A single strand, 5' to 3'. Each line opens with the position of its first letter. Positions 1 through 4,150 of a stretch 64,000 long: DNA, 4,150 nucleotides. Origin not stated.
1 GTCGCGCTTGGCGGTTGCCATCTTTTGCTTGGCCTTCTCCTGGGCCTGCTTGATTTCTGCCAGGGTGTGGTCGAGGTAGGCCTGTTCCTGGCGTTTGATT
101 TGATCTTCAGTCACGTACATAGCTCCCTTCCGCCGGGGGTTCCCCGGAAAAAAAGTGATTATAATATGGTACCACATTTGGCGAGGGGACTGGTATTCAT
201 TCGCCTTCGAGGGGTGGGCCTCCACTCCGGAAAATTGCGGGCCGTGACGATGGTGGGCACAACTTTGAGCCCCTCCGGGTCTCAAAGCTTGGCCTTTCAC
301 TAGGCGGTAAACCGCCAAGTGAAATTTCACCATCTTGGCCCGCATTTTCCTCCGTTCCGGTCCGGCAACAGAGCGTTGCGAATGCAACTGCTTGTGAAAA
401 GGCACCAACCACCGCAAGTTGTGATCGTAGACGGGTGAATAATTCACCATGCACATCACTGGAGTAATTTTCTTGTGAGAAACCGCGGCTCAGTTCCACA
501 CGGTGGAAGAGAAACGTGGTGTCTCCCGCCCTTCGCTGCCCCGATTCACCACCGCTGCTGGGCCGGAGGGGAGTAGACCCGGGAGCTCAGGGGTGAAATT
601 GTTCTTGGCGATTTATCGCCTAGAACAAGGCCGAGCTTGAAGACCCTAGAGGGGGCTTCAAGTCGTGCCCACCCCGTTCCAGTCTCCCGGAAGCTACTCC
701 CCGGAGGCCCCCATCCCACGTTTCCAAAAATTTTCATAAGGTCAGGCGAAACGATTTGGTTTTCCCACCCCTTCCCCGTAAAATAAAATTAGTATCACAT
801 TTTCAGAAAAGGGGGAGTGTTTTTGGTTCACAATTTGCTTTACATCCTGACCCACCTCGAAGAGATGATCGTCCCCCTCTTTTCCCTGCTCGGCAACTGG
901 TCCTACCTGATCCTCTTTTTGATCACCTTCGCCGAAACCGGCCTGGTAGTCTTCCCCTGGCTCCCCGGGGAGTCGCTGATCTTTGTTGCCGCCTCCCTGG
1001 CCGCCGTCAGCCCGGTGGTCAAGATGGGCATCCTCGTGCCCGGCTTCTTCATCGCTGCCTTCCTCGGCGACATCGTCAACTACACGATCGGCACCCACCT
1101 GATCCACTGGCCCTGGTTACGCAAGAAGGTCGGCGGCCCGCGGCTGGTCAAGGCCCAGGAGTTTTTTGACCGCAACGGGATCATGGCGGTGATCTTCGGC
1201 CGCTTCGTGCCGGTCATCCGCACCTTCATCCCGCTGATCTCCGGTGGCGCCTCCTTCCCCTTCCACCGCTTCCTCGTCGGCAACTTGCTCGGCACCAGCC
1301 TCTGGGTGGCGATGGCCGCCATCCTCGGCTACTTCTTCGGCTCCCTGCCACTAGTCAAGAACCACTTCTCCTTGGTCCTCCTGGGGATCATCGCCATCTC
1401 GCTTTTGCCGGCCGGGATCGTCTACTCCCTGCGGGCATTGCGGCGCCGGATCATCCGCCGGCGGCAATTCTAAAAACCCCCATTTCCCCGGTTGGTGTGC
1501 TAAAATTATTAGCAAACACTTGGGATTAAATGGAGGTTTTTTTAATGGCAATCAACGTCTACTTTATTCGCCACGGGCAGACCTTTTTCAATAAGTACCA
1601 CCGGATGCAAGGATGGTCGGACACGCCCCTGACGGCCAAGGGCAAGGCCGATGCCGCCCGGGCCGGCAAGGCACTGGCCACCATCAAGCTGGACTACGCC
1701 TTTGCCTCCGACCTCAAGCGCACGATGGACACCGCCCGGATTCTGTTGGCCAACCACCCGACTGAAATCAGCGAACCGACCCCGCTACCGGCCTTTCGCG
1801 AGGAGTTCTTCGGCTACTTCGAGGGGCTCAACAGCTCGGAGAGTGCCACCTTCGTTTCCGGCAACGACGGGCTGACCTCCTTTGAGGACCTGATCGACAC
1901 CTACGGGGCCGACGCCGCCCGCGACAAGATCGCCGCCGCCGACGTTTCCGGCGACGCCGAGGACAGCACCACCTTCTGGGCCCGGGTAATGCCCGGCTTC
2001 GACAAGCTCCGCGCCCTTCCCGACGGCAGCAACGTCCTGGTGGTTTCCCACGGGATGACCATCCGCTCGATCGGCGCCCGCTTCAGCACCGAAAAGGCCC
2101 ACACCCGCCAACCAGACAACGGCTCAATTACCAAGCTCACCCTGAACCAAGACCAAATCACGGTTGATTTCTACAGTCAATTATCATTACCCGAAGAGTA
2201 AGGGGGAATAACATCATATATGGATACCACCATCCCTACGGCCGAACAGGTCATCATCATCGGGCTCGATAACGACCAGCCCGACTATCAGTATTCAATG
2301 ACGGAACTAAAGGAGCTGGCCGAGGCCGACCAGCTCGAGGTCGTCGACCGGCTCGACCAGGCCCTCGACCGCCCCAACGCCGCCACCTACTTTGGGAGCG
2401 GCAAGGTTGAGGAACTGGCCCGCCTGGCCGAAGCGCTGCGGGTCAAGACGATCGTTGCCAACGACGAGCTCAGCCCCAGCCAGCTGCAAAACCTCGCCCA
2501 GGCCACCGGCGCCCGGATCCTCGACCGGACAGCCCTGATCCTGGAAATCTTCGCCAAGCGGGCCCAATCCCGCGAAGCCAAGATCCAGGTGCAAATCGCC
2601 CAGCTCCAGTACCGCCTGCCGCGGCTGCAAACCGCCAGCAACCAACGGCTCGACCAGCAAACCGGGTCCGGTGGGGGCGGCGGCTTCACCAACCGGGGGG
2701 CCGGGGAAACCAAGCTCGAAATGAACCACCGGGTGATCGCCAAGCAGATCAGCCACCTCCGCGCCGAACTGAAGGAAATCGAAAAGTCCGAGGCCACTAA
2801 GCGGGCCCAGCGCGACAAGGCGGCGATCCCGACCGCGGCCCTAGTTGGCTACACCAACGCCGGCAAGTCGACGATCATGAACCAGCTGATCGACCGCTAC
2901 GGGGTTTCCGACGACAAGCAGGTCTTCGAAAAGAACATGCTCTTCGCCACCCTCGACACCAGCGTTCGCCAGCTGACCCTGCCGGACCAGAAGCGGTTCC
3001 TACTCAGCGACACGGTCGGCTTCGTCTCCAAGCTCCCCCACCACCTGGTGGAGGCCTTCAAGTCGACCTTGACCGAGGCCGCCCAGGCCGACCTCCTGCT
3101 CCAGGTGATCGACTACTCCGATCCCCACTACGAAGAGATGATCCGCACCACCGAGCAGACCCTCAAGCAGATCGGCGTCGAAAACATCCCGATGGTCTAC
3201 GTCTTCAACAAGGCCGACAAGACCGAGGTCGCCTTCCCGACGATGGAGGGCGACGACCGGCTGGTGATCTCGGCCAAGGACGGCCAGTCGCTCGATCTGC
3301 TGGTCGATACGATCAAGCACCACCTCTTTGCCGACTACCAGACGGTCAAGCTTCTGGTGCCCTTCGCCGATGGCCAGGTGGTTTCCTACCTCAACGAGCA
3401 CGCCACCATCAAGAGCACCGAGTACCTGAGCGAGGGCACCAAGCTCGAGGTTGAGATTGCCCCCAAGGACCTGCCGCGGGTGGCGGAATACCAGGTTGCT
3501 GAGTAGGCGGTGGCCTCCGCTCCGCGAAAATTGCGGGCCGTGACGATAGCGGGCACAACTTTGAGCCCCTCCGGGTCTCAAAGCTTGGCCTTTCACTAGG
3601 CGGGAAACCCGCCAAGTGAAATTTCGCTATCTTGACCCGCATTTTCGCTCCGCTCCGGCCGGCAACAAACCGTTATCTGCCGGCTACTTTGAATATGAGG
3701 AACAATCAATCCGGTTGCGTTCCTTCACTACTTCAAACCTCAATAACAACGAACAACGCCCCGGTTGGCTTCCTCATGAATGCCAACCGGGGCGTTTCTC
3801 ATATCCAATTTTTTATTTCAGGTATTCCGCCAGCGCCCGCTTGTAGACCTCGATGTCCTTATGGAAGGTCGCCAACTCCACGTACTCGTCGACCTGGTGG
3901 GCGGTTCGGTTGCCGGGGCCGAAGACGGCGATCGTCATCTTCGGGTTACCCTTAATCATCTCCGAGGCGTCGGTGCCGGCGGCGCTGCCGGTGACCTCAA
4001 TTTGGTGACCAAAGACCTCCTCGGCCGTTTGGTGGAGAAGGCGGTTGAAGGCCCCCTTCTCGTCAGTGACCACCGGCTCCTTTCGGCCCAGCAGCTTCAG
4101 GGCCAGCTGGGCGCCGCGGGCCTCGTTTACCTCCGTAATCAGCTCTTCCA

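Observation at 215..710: Inverted pair of a ~150-nt palindromic structured repeat; the family has five copies in this window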

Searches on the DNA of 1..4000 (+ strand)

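Call 7: search_rna_families(source=window, start=1, end=4000, threshold=evalue, max_evalue=10)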
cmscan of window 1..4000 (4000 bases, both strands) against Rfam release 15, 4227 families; matches with E-value up to 10: 8.
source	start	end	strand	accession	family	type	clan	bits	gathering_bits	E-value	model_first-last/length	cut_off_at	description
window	1826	1862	-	RF01276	sR53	Gene; snRNA; snoRNA; CD-box;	-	21.2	49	0.089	1-60/60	no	Small nucleolar RNA sR53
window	2189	2267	-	RF00321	snoZ247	Gene; snRNA; snoRNA; CD-box;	-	21.1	38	0.8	1-139/139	no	Small nucleolar RNA Z247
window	1297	1332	+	RF00404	SNORA46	Gene; snRNA; snoRNA; HACA-box;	-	19.6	80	4.1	14-49/135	no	Small nucleolar RNA SNORA46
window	3755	3796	-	RF03966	mir-76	Gene; miRNA;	-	19.3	75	1.9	1-80/80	no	mir-76 microRNA precursor family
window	3737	3812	-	RF00714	MIR535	Gene; miRNA;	-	18.8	64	3.1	1-95/95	no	MIR535 microRNA precursor family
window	1919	1975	+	RF00305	snoZ248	Gene; snRNA; snoRNA; CD-box;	-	17.3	120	9.8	31-100/137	no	Small nucleolar RNA Z248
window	3127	3205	-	RF01924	mir-2774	Gene; miRNA;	-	16.8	51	2.2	1-67/67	no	mir-2774 microRNA precursor family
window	1017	1083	-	RF01134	sR30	Gene; snRNA; snoRNA; CD-box;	-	14.4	38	2.9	1-57/57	no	Small nucleolar RNA sR30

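Call 29: build_rna_model(alignment_id=A4, structure=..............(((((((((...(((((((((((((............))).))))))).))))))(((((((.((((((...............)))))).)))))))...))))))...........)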
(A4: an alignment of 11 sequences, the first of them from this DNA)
Model R1 built from alignment A4 (11 sequences, 132 columns); structure: as given.
model positions 111; base pairs 35; branch points 1; effective number of sequences 1.79; information 0.59 bits per position. Calibrated on 0.2 Mb of random sequence (short: E-values are rough).
structure used (alignment columns):
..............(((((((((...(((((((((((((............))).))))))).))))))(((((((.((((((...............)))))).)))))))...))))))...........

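Call 30: search_with_rna_model(model_id=R1, sources=[window, L001, L011, L012, L013, L014, L015, L016, L017, L018, L019, L020, L021, L022, L023, L024, L025, L026, L027, L028, L029, L030, L031, L032, L033, L034, L035, L036, L037, L038, L039, L040, L041, L042, L043, L044, L045, L046, L047, L048, L049, L050, L051, L052, L053, L054, L055, L056, L057, L058, L059, L060, L061, L062, L063, L064, L065, L066, L067, L068, L069, L070, L071, L072, L073, L074, L075, L076, L077, L078, L079, L080, L081, L082, L083, L084, L085, L086, L087, L088, L089, L090], max_evalue=1, make_alignment=true)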
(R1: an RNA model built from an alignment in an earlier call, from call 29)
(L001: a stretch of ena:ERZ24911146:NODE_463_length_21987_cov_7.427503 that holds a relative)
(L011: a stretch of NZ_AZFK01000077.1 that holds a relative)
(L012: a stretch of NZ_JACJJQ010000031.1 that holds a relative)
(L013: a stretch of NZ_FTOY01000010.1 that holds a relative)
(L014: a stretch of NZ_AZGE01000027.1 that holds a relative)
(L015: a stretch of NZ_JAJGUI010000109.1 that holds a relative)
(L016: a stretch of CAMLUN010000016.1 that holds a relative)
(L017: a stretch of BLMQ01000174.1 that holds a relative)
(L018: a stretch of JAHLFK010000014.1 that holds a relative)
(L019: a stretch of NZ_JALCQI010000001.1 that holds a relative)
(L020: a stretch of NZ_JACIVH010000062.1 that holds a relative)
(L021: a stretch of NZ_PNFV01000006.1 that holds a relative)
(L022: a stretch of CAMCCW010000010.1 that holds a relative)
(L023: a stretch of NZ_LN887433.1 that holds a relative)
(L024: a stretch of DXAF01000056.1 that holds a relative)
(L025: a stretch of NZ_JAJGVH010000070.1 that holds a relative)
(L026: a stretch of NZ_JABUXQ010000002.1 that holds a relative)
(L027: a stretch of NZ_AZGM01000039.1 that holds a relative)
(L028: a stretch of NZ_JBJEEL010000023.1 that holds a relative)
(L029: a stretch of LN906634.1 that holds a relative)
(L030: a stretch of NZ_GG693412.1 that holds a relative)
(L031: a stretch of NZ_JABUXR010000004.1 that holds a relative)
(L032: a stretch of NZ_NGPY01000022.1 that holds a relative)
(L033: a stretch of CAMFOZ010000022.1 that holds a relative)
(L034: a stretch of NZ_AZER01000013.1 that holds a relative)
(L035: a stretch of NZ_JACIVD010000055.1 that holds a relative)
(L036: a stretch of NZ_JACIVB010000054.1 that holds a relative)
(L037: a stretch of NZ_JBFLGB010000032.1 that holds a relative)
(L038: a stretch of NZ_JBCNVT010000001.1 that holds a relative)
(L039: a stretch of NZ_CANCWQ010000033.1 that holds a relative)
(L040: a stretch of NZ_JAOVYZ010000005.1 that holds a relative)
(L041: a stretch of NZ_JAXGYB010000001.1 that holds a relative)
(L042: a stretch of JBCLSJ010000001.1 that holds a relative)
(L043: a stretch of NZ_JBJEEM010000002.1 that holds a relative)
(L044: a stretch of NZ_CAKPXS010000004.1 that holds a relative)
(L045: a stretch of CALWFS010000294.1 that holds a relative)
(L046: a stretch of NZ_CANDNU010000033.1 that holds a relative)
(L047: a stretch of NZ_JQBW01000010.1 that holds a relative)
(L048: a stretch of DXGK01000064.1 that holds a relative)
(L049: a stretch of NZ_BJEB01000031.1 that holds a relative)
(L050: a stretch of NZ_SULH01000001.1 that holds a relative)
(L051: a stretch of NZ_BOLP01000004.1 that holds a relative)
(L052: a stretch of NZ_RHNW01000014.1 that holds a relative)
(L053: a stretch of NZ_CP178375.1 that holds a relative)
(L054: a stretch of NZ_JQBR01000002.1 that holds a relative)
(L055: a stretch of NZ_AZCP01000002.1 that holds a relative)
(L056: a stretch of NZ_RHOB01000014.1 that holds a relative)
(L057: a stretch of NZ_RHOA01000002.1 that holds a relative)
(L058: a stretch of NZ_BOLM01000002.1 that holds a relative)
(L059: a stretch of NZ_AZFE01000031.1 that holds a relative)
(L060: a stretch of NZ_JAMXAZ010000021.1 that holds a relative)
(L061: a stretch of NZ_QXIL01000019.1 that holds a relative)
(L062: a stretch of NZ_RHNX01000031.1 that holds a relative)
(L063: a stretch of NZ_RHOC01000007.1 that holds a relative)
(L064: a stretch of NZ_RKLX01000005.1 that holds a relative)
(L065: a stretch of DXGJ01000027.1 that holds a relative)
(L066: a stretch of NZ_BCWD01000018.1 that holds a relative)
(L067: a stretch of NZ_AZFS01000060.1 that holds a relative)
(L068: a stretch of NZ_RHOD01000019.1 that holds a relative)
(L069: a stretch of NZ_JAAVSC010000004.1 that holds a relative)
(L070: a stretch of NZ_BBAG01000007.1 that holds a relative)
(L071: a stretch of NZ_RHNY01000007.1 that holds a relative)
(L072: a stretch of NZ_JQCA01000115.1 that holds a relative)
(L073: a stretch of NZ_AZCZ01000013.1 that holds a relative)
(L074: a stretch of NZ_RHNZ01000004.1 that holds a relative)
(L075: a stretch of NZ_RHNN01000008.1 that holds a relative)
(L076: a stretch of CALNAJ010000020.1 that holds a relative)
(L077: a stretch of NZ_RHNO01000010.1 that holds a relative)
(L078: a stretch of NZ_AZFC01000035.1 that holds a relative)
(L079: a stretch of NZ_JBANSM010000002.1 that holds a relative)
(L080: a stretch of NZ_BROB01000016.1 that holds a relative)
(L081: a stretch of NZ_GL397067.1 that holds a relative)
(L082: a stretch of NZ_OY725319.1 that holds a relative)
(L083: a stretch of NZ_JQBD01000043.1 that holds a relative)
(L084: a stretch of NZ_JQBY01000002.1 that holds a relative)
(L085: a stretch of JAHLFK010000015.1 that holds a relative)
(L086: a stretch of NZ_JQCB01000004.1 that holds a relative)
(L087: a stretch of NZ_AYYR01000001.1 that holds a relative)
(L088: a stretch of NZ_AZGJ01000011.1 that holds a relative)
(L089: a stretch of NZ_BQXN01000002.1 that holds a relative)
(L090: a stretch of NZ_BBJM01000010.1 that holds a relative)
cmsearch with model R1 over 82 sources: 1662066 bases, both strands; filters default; matches with E-value up to 1: 67.
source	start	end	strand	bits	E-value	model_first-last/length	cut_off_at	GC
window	58221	58329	-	119.5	6.1e-31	1-111/111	no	0.6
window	580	688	-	112.3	7.7e-29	1-111/111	no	0.58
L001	9764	9872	-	112.3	7.7e-29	1-111/111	no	0.58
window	3533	3640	+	106.7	3.1e-27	1-111/111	no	0.59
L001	12717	12824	+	106.7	3.1e-27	1-111/111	no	0.59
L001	3745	3852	+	106.3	4.1e-27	1-111/111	no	0.58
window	237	343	+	102.1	6.5e-26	1-111/111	no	0.59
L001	9421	9527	+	102.1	6.5e-26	1-111/111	no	0.59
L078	7456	7572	-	98.1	9.3e-25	1-111/111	no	0.53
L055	12445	12564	+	89.5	2.9e-22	1-111/111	no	0.52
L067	12725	12850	-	88.1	7.1e-22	1-111/111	no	0.48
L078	5903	6025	+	83.7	1.3e-20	1-111/111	no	0.57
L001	6867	6979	-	76.3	1.8e-18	1-111/111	no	0.6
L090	8822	8925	+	74.8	5e-18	1-111/111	no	0.56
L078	7117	7241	+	60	9.1e-14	1-111/111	no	0.66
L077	12777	12925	-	41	2.8e-08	1-111/111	no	0.6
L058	6868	6978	+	40.4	4.3e-08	1-111/111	no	0.5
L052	14338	14448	+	40.3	4.5e-08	1-111/111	no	0.53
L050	6636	6741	+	38.6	1.4e-07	1-111/111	no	0.49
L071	12785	12932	-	37.4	3.1e-07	1-111/111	no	0.61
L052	7123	7256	-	36.1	7.2e-07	1-111/111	no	0.53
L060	12607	12751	-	33.1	5.3e-06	1-111/111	no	0.64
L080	7055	7181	-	32.3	9.5e-06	1-111/111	no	0.59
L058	9414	9528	+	31.9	1.2e-05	1-111/111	no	0.5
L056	12815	12931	-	31.6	1.5e-05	1-111/111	no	0.56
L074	12326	12469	+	30.8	2.4e-05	1-111/111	no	0.56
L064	7063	7179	-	30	4.3e-05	1-111/111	no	0.58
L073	7640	7755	-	29.1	7.6e-05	1-111/111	no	0.58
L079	9330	9466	+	28.6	0.00011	1-111/111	no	0.55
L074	6020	6150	+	28.4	0.00012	1-111/111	no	0.6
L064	12744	12862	-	28.3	0.00013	1-111/111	no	0.6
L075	9280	9401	+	28.1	0.00015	1-111/111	no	0.52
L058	14361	14486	+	27.3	0.00026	1-111/111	no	0.56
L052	12580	12661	-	25.3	0.001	20-92/111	no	0.55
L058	7160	7292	-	25.1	0.0011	1-111/111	no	0.56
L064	9403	9549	+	24.5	0.0016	1-111/111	no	0.63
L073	6086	6216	+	24.1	0.0021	1-111/111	no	0.59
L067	9459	9544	+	24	0.0023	20-95/111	no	0.53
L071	6170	6319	+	23.5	0.0031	1-111/111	no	0.65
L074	7285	7395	+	23.5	0.0033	1-111/111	no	0.54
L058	4140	4287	+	23.1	0.0042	1-111/111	no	0.66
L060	9470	9587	+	22.4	0.0067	1-111/111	no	0.56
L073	7329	7448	+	21.9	0.0095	1-111/111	no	0.5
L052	6803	6915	+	21.8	0.01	1-111/111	no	0.45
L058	12571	12652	-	21.6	0.011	20-92/111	no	0.55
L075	9023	9127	+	21.3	0.014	1-111/111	no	0.54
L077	6867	6954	-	20.9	0.018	20-95/111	no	0.6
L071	6861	6950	-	20.6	0.022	20-95/111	no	0.59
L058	14711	14840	-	19.5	0.047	15-100/111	no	0.58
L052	4525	4657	+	19.4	0.048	14-104/111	no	0.64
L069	9600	9736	-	19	0.064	1-111/111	no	0.53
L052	14627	14747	-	18.8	0.071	1-111/111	no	0.55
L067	12449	12578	+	18.5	0.09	1-111/111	no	0.55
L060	9695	9813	-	18.3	0.099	1-111/111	no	0.58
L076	7274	7404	+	18.1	0.11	1-111/111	no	0.54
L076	7633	7787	-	17.8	0.14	1-111/111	no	0.55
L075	1666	1762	+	17.5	0.17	1-111/111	no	0.55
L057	6937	7048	+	17.4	0.18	1-111/111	no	0.63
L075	7238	7357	-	16.9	0.25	1-111/111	no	0.57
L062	127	224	+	16.9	0.26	1-111/111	no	0.45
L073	12370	12503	+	16.6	0.32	1-111/111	no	0.6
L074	12779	12912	+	16.5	0.34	1-111/111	no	0.61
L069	9385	9466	+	16.3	0.39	20-95/111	no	0.55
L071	12376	12463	+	16.3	0.39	20-95/111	no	0.59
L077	12370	12457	+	16.3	0.39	20-95/111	no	0.6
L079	9585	9703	-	15.2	0.78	1-111/111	no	0.55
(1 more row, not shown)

Alignment A5: 67 matches aligned to the model, 280 columns, each read 5' to 3' on its own strand. Consensus structure (alignment columns), stored with it:
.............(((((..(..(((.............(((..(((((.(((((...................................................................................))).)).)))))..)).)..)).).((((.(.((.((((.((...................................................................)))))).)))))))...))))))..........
